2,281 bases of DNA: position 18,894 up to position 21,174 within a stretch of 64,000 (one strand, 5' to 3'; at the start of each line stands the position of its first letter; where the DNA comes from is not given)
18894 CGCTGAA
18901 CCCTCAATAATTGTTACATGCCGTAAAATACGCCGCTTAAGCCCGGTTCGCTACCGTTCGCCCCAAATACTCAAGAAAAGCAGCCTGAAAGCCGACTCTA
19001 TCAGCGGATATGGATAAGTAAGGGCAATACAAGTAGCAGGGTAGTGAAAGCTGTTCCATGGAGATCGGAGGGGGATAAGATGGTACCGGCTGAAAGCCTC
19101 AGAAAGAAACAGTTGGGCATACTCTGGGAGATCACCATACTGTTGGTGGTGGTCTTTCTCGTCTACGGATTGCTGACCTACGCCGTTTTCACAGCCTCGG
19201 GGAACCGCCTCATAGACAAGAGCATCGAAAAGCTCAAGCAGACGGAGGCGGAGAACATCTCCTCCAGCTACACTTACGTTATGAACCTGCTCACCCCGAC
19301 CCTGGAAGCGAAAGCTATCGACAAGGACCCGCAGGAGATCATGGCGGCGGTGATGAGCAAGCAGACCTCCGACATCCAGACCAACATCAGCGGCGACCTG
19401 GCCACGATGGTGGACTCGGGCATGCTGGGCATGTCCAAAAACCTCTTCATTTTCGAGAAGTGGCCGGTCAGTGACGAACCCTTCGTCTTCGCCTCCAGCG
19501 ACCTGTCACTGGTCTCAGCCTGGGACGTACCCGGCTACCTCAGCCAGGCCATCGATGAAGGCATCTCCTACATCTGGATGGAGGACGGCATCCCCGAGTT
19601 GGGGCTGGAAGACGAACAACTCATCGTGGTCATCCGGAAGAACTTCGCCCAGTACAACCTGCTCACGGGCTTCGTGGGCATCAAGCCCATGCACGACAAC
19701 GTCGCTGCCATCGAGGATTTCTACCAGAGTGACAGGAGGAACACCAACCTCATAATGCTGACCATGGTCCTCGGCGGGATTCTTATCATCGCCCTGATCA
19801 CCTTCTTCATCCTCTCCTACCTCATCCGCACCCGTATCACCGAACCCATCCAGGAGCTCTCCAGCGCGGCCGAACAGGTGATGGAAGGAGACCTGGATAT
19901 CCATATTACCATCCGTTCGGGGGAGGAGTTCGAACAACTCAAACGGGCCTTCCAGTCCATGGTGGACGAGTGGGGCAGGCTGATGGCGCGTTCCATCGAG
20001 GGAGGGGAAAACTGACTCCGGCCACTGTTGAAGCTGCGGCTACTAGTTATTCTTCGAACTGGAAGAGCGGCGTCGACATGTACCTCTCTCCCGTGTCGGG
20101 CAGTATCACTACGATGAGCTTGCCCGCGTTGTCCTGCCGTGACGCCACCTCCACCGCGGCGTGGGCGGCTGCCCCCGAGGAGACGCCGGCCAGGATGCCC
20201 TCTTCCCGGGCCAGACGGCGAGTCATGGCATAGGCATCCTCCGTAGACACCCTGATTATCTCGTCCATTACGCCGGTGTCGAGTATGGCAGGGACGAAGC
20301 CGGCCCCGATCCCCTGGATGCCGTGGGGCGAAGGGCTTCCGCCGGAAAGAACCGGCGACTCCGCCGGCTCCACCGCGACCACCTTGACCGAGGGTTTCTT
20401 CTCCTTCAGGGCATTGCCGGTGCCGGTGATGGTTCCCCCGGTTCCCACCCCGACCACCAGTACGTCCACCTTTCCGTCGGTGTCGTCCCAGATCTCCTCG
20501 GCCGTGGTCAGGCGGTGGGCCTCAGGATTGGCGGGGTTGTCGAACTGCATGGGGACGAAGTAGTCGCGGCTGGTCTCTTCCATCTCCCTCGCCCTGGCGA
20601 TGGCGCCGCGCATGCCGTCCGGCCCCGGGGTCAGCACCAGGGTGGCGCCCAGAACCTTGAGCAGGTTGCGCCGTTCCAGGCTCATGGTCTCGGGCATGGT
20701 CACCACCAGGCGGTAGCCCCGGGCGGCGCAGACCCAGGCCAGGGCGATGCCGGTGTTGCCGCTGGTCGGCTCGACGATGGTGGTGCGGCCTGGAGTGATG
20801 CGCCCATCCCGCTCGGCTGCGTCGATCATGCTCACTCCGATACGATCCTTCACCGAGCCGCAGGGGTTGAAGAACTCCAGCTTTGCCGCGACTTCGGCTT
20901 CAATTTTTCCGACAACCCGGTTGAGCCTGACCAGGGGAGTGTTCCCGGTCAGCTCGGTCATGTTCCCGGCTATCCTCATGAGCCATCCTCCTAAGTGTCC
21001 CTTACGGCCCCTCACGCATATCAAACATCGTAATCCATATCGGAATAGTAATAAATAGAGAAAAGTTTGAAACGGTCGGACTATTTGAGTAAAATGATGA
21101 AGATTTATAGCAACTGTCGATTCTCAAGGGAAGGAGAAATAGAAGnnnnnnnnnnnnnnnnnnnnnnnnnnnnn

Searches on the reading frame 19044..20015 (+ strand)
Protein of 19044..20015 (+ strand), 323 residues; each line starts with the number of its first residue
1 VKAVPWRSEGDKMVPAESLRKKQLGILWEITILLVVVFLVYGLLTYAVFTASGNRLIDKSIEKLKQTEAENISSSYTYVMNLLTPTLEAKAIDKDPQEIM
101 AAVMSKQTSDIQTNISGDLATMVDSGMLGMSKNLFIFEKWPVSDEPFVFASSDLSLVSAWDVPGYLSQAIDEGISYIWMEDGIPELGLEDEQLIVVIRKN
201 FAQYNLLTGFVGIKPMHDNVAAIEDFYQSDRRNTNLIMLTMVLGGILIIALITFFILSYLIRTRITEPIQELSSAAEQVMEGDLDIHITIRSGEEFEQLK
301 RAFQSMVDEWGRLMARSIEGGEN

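Call 10: search_protein_families(library=pfam, proteins=[window:19044-20015:+], max_evalue=0.001)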
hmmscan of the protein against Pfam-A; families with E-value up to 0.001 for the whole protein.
window:19044-20015:+ (323 aa): 2 families
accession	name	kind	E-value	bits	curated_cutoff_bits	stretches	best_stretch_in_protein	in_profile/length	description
PF00672.30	HAMP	-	2.3e-10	41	25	1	261-308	2-49/53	HAMP domain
PF03222.19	Trp_Tyr_perm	-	0.00013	21.7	22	0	17-72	68-123/393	Tryptophan/tyrosine permease family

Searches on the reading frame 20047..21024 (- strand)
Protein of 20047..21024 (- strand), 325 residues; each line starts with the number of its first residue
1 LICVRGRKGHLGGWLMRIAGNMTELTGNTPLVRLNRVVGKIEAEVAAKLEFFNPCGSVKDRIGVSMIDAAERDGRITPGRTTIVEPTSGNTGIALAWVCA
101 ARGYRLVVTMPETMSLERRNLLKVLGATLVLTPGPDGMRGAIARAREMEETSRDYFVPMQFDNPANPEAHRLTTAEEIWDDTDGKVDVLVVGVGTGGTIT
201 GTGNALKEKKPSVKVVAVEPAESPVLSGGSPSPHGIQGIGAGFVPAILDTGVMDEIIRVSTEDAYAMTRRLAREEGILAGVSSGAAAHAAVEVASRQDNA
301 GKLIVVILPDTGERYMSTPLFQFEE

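Call 3: search_protein_families(library=pfam, proteins=[window:20047-21024:-], max_evalue=0.01)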
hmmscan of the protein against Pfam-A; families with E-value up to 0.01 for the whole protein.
window:20047-21024:- (325 aa): 1 family
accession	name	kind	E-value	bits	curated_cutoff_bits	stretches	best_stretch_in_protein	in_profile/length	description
PF00291.31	PALP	-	4.6e-78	263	35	1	24-310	3-295/295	Pyridoxal-phosphate dependent enzyme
